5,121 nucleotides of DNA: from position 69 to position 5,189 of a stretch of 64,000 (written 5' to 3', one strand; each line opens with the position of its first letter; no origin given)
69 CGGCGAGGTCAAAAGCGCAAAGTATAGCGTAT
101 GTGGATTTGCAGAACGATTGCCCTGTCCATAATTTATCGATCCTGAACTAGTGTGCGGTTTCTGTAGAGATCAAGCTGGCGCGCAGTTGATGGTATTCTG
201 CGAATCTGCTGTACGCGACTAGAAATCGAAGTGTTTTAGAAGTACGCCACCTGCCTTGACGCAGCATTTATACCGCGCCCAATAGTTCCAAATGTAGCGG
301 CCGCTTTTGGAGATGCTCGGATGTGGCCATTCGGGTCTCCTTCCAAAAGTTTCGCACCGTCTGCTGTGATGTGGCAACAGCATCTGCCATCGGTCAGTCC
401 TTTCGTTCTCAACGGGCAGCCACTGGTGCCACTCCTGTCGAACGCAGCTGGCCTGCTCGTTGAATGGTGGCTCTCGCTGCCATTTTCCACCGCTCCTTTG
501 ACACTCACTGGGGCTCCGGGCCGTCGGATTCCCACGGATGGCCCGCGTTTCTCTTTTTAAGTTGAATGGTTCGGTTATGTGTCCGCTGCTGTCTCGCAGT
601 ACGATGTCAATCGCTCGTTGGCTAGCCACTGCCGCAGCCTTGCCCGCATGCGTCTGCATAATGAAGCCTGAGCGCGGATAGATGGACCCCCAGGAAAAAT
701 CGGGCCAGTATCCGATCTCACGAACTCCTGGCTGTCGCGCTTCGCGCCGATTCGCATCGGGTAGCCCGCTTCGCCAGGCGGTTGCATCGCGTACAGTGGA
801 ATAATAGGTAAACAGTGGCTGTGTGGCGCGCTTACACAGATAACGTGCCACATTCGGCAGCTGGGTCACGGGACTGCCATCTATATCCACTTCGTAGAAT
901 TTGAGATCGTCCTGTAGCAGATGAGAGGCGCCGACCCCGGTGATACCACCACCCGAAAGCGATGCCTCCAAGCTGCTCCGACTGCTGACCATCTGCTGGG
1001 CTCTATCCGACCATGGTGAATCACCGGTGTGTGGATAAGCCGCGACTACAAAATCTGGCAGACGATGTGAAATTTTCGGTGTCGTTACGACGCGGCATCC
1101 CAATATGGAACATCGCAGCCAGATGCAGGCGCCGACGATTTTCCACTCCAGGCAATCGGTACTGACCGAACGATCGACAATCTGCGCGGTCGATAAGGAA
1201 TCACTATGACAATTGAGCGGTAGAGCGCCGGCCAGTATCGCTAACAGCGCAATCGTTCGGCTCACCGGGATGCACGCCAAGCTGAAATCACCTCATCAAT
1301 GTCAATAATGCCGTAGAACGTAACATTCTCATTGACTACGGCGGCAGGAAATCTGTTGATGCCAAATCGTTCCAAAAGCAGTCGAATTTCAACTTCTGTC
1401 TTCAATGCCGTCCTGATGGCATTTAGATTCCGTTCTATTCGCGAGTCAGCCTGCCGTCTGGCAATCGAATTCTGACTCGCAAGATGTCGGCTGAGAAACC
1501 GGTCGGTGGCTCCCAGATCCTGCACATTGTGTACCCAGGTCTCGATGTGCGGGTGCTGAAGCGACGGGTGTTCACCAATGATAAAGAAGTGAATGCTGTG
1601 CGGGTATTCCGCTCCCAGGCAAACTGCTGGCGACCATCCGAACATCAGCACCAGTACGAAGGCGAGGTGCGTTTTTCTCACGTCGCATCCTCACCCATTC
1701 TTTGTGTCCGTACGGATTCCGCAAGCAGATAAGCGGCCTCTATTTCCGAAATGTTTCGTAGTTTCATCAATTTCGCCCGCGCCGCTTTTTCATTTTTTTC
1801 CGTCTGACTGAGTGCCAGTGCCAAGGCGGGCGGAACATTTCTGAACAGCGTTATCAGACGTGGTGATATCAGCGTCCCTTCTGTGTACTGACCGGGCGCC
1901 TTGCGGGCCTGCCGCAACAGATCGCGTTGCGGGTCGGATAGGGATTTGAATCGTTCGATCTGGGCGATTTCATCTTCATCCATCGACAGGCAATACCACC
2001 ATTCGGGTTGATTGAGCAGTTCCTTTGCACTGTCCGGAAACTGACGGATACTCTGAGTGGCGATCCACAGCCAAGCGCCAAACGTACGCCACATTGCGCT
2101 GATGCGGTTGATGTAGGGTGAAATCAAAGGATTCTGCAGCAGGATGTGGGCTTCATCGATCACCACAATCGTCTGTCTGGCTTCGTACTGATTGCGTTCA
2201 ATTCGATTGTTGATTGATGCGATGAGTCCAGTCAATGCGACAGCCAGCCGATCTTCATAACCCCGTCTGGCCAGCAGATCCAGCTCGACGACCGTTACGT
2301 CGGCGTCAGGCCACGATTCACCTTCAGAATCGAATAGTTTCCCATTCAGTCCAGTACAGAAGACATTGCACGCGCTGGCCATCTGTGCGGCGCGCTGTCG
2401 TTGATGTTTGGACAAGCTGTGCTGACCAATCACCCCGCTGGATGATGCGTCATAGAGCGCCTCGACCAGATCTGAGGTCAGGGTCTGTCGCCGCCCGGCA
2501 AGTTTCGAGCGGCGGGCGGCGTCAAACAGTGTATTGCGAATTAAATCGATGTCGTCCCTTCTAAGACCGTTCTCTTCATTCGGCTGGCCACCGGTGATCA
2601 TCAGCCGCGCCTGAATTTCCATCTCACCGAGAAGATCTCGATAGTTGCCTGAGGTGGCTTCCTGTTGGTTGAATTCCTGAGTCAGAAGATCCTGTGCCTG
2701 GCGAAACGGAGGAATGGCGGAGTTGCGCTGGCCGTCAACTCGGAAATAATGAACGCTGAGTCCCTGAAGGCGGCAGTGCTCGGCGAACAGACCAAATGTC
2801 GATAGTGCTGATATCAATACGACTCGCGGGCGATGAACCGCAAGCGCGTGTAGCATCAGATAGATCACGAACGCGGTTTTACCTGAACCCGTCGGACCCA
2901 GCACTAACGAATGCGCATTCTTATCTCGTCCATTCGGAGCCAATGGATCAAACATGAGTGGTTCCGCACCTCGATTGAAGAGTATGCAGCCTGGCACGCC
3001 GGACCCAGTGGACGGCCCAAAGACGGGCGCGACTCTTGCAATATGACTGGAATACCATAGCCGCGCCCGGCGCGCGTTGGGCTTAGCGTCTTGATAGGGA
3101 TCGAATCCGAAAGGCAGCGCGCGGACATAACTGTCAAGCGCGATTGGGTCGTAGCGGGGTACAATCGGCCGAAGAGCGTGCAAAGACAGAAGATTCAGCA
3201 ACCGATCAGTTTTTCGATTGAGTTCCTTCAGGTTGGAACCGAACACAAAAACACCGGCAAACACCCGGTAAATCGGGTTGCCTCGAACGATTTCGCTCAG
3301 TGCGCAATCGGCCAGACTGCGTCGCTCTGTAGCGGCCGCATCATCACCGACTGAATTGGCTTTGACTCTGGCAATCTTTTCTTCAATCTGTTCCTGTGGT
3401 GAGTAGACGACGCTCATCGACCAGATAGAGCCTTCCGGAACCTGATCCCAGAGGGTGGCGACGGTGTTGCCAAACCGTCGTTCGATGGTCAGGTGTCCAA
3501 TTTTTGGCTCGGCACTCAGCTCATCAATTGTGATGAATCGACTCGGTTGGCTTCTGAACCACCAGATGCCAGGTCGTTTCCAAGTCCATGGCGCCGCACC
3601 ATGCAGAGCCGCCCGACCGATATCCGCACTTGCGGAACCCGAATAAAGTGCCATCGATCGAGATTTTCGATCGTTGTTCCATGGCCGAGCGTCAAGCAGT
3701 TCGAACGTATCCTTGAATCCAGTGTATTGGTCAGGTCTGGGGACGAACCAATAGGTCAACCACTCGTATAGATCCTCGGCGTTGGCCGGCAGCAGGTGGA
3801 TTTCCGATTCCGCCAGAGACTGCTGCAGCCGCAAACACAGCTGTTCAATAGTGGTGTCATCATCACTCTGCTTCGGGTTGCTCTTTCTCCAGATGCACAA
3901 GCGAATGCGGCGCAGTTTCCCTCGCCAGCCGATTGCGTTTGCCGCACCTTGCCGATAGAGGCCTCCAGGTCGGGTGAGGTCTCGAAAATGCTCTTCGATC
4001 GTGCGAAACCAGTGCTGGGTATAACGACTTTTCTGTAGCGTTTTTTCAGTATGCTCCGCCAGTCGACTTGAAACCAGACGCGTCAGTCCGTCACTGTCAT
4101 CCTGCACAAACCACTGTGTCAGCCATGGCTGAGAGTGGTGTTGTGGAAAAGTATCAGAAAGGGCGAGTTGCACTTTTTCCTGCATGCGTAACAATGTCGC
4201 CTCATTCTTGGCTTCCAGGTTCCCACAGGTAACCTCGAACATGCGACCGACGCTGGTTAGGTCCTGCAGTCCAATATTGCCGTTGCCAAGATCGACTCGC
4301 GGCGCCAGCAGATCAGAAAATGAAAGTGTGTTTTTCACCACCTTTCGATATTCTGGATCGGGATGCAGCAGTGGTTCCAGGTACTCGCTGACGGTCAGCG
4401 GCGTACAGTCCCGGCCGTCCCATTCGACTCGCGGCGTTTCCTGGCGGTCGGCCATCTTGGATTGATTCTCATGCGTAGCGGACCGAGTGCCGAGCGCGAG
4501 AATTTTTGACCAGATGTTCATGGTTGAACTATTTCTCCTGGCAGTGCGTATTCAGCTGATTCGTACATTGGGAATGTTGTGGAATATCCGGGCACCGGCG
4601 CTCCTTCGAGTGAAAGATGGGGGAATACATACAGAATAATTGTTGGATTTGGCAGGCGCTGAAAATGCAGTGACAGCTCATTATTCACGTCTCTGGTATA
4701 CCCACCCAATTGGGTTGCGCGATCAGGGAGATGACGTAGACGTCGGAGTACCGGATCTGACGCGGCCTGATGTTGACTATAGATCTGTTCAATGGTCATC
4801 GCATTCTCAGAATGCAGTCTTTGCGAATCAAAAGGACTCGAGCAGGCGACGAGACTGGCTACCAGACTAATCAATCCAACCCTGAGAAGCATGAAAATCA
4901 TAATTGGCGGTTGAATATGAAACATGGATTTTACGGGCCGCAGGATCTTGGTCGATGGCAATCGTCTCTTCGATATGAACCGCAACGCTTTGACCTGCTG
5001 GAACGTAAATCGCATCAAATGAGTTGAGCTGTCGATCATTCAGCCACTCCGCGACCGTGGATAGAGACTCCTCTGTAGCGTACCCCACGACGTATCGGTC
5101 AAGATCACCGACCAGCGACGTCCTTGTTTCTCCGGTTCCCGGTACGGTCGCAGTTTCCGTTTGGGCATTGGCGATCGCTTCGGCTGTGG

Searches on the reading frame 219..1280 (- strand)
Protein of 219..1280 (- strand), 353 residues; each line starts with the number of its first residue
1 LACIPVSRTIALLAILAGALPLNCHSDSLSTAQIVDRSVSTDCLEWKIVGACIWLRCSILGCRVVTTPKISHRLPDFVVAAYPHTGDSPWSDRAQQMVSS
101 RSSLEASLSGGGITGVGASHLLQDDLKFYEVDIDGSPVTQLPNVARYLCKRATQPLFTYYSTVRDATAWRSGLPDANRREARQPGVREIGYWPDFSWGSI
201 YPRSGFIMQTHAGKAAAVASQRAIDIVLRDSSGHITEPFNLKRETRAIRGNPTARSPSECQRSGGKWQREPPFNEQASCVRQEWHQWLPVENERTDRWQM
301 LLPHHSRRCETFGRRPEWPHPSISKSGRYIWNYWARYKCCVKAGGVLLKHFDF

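Call 40: search_protein_families(library=ncbifam, proteins=[window:219-1280:-], max_evalue=0.001)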
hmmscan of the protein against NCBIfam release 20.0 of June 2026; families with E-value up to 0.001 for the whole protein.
window:219-1280:- (353 aa): 1 family
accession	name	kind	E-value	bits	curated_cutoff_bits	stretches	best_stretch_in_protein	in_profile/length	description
TIGR03756.1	conj_TIGR03756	hypoth_equivalog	1.6e-69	234.5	188.35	2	30-277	2-257/298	TIGR03756 family integrating conjugative element protein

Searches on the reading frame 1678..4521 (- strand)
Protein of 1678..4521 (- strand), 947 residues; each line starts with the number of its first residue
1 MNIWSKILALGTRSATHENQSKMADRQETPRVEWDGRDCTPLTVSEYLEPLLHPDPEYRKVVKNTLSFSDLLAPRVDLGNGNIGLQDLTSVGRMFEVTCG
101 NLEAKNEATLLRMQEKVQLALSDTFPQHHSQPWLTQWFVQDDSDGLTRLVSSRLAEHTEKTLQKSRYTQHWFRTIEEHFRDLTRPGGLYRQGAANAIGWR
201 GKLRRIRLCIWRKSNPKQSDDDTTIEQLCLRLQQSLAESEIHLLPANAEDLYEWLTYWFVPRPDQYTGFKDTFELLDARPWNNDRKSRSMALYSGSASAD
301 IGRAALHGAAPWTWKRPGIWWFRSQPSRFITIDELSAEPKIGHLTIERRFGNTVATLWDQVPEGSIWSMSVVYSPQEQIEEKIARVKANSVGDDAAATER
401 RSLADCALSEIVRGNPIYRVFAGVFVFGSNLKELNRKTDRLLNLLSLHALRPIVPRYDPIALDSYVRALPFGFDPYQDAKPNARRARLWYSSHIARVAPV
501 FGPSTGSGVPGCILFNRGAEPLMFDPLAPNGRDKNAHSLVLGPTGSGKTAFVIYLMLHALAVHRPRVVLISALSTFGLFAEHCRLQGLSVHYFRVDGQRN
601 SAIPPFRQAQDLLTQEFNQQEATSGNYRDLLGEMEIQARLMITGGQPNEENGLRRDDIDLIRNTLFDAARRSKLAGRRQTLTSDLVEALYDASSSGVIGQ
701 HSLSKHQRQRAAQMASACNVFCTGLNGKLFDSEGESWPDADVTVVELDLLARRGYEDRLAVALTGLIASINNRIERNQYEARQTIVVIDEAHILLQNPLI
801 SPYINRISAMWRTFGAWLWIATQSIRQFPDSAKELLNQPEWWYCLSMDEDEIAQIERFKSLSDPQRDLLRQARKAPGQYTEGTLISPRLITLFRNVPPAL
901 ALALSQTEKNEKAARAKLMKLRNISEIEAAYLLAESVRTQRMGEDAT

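Call 40: search_protein_families(library=ncbifam, proteins=[window:1678-4521:-], max_evalue=0.001)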
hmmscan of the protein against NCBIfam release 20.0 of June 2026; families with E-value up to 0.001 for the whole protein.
window:1678-4521:- (947 aa): 11 families
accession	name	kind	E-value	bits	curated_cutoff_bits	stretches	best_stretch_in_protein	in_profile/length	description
TIGR03744.1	traC_PFL_4706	equivalog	4.9e-256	851.9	520.6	1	82-941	30-891/892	conjugative transfer ATPase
TIGR02746.1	TraC-F-type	equivalog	7.5e-29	100.2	567.05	1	414-920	313-784/800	type IV secretion system protein TraC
TIGR00929.1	VirB4_CagE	subfamily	1.4e-17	63.2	643.1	1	502-872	402-727/792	VirB4 family type IV secretion/conjugal transfer ATPase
NF045975.1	VirB4_plasma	equivalog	1.9e-13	49.1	590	1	739-836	713-821/894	Mbov_0397 family ICE element conjugal transfer ATPase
NF045971.1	conju_CD1110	equivalog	1.7e-09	36.5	325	1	702-877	551-723/752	VirB4-like conjugal transfer ATPase, CD1110 family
NF041017.1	DNA_import_CedB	equivalog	1.9e-07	30.1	700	1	533-569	273-309/590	DNA import protein CedB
NF010447.0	PRK13873.1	equivalog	2.2e-07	29.2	1020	1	713-892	574-751/815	conjugal transfer protein TrbE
NF010473.0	PRK13898.1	equivalog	1.8e-06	26.3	1050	0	760-828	622-689/801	type IV secretion system ATPase VirB4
NF010278.0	PRK13721.1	subfamily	4e-06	25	1177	1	662-832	573-740/874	type IV secretion system protein TraC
NF010404.0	PRK13830.1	subfamily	0.00055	17.8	810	0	723-827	599-697/818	conjugal transfer protein TrbE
NF010466.0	PRK13891.1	subfamily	0.00071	17.6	1322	0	723-829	634-734/852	conjugal transfer protein TrbE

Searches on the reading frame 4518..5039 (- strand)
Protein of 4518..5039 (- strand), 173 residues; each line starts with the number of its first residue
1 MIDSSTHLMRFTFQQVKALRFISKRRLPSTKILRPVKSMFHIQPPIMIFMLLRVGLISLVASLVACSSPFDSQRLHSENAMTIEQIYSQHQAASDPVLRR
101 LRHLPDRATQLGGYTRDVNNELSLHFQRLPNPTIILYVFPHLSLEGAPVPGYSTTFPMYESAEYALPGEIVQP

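Call 40: search_protein_families(library=ncbifam, proteins=[window:4518-5039:-], max_evalue=0.001)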
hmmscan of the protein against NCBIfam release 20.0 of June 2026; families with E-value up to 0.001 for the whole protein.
window:4518-5039:- (173 aa): 1 family
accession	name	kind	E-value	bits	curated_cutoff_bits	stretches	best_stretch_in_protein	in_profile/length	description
TIGR03751.1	conj_TIGR03751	hypoth_equivalog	1.4e-26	93.4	77.7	1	60-170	5-123/124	TIGR03751 family conjugal transfer lipoprotein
